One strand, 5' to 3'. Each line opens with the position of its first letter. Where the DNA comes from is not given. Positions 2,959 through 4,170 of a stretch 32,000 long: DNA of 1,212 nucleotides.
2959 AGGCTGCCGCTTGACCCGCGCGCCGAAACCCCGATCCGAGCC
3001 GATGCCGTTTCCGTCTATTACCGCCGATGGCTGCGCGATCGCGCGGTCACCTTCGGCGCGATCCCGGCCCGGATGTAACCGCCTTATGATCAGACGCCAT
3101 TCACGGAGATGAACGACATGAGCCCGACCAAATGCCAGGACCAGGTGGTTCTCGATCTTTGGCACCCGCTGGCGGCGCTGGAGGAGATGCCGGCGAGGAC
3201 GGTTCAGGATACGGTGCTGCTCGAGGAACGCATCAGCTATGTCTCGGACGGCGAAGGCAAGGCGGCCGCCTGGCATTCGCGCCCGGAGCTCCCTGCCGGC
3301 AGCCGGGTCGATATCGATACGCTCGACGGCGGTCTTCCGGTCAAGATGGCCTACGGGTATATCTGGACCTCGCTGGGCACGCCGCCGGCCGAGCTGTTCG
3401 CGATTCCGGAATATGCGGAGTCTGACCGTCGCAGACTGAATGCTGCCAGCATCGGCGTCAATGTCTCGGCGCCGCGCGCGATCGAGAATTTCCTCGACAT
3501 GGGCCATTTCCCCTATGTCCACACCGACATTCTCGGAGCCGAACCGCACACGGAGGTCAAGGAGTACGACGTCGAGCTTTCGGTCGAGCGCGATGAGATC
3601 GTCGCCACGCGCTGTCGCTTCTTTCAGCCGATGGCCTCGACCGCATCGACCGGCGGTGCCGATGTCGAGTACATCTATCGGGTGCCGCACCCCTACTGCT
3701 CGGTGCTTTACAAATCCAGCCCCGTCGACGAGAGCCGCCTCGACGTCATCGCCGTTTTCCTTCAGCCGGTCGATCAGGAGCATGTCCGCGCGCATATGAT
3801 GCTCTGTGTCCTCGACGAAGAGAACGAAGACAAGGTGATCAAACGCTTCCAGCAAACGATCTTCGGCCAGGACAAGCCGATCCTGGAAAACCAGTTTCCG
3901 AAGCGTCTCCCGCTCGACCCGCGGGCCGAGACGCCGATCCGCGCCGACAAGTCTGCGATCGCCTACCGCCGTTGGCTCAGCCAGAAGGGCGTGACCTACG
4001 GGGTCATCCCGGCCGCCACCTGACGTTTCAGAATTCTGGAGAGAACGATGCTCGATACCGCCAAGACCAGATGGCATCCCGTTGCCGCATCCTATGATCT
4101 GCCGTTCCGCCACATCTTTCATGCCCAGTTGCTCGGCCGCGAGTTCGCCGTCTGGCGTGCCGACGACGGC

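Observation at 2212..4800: Reciprocal domain decay among three paralogous oxygenase modules implies an obligate hetero-oligomer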

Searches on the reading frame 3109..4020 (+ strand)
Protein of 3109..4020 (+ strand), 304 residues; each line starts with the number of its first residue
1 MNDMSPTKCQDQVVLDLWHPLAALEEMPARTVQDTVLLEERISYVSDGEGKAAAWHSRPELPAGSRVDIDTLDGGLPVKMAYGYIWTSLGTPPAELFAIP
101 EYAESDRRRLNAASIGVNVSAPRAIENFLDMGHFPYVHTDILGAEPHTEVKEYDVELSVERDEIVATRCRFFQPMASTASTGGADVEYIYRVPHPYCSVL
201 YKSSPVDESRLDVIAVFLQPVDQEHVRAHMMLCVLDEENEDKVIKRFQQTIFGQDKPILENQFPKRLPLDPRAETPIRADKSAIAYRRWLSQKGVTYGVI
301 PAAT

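Call 3: search_protein_families(library=pfam, proteins=[window:3109-4020:+], max_evalue=0.01)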
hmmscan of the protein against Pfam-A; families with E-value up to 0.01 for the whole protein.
window:3109-4020:+ (304 aa): 2 families
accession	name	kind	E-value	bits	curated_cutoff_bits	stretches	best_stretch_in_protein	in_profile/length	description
PF19112.6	VanA_C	-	2.6e-21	77.1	23.5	1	118-292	2-189/193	Vanillate O-demethylase oxygenase C-terminal domain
PF19298.5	KshA_C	-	8.5e-07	29.7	23.3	1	90-292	7-205/207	3-Ketosteroid 9alpha-hydroxylase C-terminal domain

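Call 4: search_protein_families(library=ncbifam, proteins=[window:3109-4020:+], max_evalue=0.01)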
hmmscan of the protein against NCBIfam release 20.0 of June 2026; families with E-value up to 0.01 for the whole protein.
window:3109-4020:+ (304 aa): 0 families

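Call 51: find_homologous_proteins(query=window:3109-4020:+, max_evalue=0.00001)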
Query window:3109-4020:+ (304 aa): 5496 proteins with E <= 0.00001 among 7396 candidates; the best 120 are listed.
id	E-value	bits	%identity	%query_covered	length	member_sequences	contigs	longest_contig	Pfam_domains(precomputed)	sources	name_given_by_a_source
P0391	5.2e-199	678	97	100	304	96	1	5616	PF19112.7,PF19298.6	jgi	jgi:phenylpropionate dioxygenase-like ring-hydroxylating dioxygenase large terminal subunit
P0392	3.1e-179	613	88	99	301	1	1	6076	PF19112.7,PF19298.6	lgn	-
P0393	7.7e-176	602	87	99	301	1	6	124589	PF19112.7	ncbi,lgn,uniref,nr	ncbi:aromatic ring-hydroxylating dioxygenase subunit alpha [Sinorhizobium medicae]|uniref:aromatic r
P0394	6.1e-174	595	87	99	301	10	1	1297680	PF19112.7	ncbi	ncbi:aromatic ring-hydroxylating dioxygenase subunit alpha [Sinorhizobium medicae]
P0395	7.2e-174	595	85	99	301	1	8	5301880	PF19112.7,PF19298.6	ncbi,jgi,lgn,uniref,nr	ncbi:aromatic ring-hydroxylating dioxygenase subunit alpha [Aminobacter sp. P9b]|uniref:aromatic rin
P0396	1.0e-173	595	85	99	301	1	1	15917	PF19112.7,PF19298.6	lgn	-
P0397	1.0e-173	595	85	99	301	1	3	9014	PF19112.7,PF19298.6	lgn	-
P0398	1.4e-173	594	85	99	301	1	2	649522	PF19112.7,PF19298.6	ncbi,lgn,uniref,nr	ncbi:phenylpropionate dioxygenase-like ring-hydroxylating dioxygenase large terminal subunit [Aminob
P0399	2.6e-173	593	85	99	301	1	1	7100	PF19112.7,PF19298.6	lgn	-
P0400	3.3e-173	593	85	99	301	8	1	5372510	PF19112.7,PF19298.6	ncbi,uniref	ncbi:aromatic ring-hydroxylating dioxygenase subunit alpha [Aminobacter sp. UC22_36]|uniref:aromatic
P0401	3.7e-173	593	84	99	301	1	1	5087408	PF19112.7,PF19298.6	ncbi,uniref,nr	ncbi:aromatic ring-hydroxylating dioxygenase subunit alpha [Aminobacter anthyllidis]|uniref:aromatic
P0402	1.5e-172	591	85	99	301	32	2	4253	PF19112.7,PF19298.6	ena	-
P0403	6.3e-172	589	84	99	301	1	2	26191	PF19112.7,PF19298.6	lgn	-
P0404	1.0e-171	588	84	99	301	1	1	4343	PF19112.7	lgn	-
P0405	1.5e-171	587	83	99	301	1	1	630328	PF19112.7,PF19298.6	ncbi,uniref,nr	ncbi:aromatic ring-hydroxylating dioxygenase subunit alpha [Aminobacter anthyllidis]|uniref:Aromatic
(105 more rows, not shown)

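Call 58: predict_structure(alignment_id=A3)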
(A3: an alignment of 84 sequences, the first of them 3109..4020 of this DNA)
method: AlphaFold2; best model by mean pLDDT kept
length: 304 residues; sequences in the alignment: 84
mean_pLDDT: 82.5   pTM: 0.85
mean pLDDT of the five models: 82.5, 81.5, 80.2, 78.5, 77.3
residues with pLDDT >= 90: 137; 70-90: 111; 50-70: 32; < 50: 24
segments of 3 or more residues with pLDDT < 50: 1-4, 133-139, 145-148, 273-278, 302-304
pLDDT, mean of each block of 10 residues (from residue 1): 60 96 92 96 94 94 94 92 96 94 91 84 87 49 52 82 88 77 83 95 87 94 93 86 81 72 59 50 86 86 45
secondary structure, 60 per line:
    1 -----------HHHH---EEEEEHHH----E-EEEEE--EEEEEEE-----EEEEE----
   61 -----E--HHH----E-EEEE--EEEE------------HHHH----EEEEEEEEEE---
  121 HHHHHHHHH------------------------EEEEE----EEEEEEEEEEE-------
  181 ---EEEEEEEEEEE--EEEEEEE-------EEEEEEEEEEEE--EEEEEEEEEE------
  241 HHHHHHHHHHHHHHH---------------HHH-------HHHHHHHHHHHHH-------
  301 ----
elements in order: H12-15 E19-23 E33-37 E40-46 E52-56 E78-81 E84-87 H100-103 E108-117 H121-129 E154-158 E163-173 E184-194 E197-203 E211-222 E225-234 H241-255 H281-293

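Call 60: fold_search(model_id=the predicted structure, library=pdb)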
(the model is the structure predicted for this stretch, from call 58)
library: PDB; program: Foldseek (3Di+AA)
matches with E <= 10: 1148; with E <= 0.001: 148
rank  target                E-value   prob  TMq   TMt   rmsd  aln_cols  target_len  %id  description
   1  6wnd_B                6.2e-19  1.00  0.74  0.71   5.2       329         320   22  Structure of the Rieske non-heme iron oxygenase GxtA with dideoxysaxitoxin bound (released 2020-06-17)
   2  6wnd_C                1.2e-18  1.00  0.78  0.73   4.6       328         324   22  Structure of the Rieske non-heme iron oxygenase GxtA with dideoxysaxitoxin bound (released 2020-06-17)
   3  6wnc_C                1.5e-18  1.00  0.76  0.72   5.4       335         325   21  Structure of the Rieske non-heme iron oxygenase GxtA (released 2020-06-17)
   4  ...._B                3.5e-18  1.00  0.78  0.73   4.7       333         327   22  Structure of the Rieske Non-heme Iron Oxygenase SxtT with beta-saxitoxinol Bound (released 2022-01-19)
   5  7szg_C                4.2e-18  1.00  0.76  0.71   5.4       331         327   22  Structure of the Rieske Non-heme Iron Oxygenase GxtA Pressurized with Xenon (released 2022-01-19)
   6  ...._B                4.4e-18  1.00  0.77  0.72   4.6       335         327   22  Structure of the Rieske non-heme iron oxygenase SxtT with dideoxysaxitoxin bound (released 2020-06-17)
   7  7sze_B                4.4e-18  1.00  0.74  0.69   5.7       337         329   21  Structure of the Rieske Non-heme Iron Oxygenase GxtA with Saxitoxin Bound (released 2022-01-19)
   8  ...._B                4.7e-18  1.00  0.77  0.72   4.6       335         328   22  Structure of the Rieske non-heme iron oxygenase SxtT (released 2020-06-17)
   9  7szf_B                5.5e-18  1.00  0.75  0.72   5.6       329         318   21  Structure of the Rieske Non-heme Iron Oxygenase GxtA with beta-Saxitoxinol Bound (released 2022-01-19)
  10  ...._A                7.8e-18  1.00  0.76  0.72   5.4       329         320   23  Structure of the Rieske non-heme iron oxygenase SxtT with dideoxysaxitoxin bound (released 2020-06-17)
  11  6wnc_B                8.2e-18  1.00  0.75  0.71   5.1       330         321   21  Structure of the Rieske non-heme iron oxygenase GxtA (released 2020-06-17)
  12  6wnc_A                9.2e-18  1.00  0.73  0.72   5.0       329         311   20  Structure of the Rieske non-heme iron oxygenase GxtA (released 2020-06-17)
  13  7szf_C                1.1e-17  1.00  0.76  0.71   5.4       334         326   21  Structure of the Rieske Non-heme Iron Oxygenase GxtA with beta-Saxitoxinol Bound (released 2022-01-19)
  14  7sze_C                1.2e-17  1.00  0.77  0.72   5.4       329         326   21  Structure of the Rieske Non-heme Iron Oxygenase GxtA with Saxitoxin Bound (released 2022-01-19)
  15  6wnd_A                1.2e-17  1.00  0.73  0.71   5.6       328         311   21  Structure of the Rieske non-heme iron oxygenase GxtA with dideoxysaxitoxin bound (released 2020-06-17)
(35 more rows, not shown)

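Call 63: search_solved_structures(query=A3, max_evalue=0.001, show_alignments=2)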
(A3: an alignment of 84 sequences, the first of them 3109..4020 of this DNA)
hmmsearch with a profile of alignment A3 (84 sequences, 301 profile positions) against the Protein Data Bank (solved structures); distinct sequences matched with E-value up to 0.001: 5.
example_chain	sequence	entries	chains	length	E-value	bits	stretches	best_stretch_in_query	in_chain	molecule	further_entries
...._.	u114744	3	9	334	7.1e-40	140.4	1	68-296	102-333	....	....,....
6wnc_A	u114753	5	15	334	8.3e-40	140.2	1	68-296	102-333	SxtDIOX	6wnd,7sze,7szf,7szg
6ick_A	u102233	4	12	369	1.1e-17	67.6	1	62-289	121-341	Methylxanthine N1-demethylase NdmA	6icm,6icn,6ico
6icp_A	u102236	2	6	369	3e-17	66.1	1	62-289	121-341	Methylxanthine N1-demethylase NdmA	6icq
6icl_A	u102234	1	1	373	1.4e-16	63.9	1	67-290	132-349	Methylxanthine N3-demethylase NdmB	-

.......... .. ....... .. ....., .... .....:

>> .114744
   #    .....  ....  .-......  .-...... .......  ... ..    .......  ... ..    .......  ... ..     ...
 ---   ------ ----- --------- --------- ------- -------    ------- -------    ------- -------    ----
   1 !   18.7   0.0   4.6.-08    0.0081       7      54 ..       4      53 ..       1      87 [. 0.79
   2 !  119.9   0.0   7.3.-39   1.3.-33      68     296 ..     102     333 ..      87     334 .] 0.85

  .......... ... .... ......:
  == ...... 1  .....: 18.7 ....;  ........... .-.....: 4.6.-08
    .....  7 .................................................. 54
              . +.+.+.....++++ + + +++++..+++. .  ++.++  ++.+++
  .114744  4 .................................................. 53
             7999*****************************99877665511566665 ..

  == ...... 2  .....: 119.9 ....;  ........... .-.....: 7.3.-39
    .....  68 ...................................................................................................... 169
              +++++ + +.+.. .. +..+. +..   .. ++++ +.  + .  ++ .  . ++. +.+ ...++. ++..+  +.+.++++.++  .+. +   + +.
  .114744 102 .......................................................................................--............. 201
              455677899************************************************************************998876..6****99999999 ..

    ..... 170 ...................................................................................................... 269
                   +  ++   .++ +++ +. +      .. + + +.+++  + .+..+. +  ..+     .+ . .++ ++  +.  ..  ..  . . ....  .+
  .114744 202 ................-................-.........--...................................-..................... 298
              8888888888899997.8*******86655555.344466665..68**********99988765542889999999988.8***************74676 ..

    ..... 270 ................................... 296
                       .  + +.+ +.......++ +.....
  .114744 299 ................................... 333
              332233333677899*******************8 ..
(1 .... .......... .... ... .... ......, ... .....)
